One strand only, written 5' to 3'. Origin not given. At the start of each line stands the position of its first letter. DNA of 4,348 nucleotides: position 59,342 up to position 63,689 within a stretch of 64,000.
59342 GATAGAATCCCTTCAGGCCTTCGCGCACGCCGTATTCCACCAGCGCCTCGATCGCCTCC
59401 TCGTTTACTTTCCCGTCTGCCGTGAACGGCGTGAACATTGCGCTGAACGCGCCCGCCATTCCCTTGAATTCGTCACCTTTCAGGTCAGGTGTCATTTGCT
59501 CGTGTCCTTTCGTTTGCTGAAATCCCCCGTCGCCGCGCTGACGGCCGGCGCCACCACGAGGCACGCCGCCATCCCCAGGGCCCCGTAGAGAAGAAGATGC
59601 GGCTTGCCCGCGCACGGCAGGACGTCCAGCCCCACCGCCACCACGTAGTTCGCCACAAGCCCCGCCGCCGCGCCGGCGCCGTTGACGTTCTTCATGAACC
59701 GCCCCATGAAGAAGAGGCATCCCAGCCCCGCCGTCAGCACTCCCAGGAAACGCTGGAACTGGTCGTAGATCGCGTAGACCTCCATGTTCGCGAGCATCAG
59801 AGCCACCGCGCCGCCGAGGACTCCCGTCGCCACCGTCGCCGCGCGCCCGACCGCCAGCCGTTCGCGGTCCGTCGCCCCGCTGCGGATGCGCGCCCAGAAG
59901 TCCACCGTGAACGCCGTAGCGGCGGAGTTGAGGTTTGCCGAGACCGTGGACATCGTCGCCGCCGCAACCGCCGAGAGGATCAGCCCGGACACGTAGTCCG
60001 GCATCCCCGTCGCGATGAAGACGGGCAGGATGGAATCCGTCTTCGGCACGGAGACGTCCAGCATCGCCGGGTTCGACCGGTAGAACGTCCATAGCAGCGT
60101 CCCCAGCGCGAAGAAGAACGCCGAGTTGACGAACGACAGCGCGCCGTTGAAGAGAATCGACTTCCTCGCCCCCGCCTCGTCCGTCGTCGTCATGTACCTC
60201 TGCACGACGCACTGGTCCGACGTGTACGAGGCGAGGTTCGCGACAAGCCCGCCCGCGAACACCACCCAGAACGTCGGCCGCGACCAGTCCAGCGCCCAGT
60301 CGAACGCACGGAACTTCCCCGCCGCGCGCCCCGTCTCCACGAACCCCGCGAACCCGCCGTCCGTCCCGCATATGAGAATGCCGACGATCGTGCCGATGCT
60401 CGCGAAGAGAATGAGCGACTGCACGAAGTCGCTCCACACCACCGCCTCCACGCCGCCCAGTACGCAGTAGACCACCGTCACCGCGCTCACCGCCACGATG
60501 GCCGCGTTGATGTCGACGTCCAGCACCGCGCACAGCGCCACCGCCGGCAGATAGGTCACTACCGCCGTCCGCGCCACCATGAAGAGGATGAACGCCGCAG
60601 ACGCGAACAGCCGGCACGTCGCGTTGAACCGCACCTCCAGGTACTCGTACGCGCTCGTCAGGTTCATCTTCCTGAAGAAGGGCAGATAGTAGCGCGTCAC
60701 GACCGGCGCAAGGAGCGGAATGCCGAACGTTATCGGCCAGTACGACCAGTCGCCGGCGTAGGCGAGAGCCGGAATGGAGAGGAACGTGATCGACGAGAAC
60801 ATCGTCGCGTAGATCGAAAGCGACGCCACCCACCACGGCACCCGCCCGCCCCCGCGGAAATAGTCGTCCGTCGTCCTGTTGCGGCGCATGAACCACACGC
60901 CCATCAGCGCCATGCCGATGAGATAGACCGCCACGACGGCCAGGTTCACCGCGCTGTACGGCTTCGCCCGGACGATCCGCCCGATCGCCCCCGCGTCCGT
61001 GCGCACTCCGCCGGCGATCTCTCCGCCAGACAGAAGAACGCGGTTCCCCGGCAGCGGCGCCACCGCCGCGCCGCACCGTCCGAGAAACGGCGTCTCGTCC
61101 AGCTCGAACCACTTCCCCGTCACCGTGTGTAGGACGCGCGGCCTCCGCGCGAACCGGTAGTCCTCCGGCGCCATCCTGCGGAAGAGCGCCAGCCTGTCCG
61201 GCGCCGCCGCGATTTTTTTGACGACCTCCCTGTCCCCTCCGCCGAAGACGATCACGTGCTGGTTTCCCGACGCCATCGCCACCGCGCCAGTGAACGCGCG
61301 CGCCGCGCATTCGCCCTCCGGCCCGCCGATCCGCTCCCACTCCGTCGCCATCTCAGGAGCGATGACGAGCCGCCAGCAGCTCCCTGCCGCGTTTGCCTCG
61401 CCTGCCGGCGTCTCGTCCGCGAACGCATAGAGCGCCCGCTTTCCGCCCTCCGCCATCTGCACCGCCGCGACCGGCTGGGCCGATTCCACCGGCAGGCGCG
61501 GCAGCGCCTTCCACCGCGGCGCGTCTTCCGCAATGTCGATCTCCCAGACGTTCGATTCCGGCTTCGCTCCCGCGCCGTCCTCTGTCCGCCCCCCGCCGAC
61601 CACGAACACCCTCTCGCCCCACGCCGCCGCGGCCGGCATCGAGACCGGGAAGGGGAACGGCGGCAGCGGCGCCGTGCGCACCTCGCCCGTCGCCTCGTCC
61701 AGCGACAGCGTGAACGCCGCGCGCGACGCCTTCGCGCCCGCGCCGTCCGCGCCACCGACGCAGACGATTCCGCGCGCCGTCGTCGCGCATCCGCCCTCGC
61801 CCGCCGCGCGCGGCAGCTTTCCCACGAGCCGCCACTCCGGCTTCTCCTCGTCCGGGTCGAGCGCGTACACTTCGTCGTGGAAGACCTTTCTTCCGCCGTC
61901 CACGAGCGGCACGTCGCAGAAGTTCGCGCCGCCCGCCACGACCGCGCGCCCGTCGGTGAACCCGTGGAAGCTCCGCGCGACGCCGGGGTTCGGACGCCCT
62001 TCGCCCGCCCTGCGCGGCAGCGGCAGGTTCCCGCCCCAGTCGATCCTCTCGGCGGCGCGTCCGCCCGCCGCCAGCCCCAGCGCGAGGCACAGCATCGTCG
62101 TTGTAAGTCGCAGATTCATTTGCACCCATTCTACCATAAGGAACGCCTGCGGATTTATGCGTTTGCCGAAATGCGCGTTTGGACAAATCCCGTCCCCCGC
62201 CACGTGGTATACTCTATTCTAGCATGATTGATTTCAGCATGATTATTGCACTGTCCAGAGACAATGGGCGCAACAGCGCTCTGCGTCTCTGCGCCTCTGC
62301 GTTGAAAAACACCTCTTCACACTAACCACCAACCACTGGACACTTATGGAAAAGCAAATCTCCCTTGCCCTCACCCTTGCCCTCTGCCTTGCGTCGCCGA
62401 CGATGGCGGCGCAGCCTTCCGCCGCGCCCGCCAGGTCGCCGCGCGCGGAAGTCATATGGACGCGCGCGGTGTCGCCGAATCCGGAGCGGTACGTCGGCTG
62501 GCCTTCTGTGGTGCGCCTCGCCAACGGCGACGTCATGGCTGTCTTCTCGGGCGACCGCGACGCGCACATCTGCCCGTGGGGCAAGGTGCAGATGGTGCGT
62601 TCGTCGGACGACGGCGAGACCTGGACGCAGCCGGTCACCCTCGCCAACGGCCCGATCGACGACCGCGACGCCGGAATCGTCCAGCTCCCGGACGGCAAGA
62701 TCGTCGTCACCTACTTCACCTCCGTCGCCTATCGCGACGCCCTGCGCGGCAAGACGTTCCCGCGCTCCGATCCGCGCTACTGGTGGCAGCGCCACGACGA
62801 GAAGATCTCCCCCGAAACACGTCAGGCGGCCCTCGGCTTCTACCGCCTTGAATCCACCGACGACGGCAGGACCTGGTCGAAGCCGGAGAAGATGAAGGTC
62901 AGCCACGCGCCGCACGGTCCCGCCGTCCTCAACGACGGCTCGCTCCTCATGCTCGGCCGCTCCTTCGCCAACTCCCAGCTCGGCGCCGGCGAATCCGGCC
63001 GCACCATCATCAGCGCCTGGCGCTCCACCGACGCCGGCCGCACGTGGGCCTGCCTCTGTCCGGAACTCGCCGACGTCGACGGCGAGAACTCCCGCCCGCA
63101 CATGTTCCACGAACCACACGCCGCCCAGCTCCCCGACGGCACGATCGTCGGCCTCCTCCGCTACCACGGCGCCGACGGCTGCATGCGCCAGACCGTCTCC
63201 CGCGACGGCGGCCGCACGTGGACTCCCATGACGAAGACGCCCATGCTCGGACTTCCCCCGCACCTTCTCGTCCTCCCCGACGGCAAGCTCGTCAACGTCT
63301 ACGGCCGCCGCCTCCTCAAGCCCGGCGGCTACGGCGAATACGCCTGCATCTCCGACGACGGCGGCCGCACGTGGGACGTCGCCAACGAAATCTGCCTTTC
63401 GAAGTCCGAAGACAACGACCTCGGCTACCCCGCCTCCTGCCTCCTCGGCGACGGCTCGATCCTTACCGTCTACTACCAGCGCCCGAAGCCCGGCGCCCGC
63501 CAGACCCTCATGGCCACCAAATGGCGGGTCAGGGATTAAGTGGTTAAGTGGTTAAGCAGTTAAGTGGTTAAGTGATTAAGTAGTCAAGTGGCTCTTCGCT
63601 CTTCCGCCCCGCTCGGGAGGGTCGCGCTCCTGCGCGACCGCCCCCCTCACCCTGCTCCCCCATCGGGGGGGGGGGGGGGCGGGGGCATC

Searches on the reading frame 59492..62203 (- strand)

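Call 8: search_protein_families(library=pfam, proteins=[window:59492-62203:-], max_evalue=0.001)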
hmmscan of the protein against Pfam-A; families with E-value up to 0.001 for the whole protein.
window:59492-62203:- (903 aa): 2 families
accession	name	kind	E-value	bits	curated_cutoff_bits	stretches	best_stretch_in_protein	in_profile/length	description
PF00474.23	SSF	-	7.9e-38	130.8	22.8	1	448-850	1-404/406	Sodium:solute symporter family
PF24996.1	NANM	-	1.5e-25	90.2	45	2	52-170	225-345/350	N-acetylneuraminate epimerase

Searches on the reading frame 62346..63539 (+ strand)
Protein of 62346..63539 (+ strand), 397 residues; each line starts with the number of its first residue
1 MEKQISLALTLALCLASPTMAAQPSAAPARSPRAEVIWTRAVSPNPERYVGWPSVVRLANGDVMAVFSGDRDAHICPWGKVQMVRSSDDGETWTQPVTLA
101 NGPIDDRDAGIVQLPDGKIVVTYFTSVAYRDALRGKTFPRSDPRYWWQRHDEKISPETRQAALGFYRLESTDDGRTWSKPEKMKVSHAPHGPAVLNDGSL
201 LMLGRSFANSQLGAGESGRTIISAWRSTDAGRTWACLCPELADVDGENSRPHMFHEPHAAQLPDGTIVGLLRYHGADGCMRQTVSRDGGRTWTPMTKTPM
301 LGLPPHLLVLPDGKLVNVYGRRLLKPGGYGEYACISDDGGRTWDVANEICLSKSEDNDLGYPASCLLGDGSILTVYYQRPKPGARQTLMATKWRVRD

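Call 8: search_protein_families(library=pfam, proteins=[window:62346-63539:+], max_evalue=0.001)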
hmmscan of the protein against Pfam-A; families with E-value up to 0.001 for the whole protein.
window:62346-63539:+ (397 aa): 3 families
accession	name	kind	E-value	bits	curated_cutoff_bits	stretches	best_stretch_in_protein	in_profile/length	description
PF13088.12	BNR_2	-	3.1e-23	83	31.4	2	163-372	80-275/277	BNR repeat-like domain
PF02012.26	BNR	-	8.9e-10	37.5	27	0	284-293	2-11/12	BNR/Asp-box repeat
PF24316.1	Tli3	-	2.2e-06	28.5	27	0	162-189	81-108/129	T6SS Tli3 immunity protein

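Call 100: find_encoding_contigs(protein=window:62346-63539:+, flank=10000, max_places=3)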
Protein window:62346-63539:+ (397 aa): no gene with exactly this product is on record in the collection.
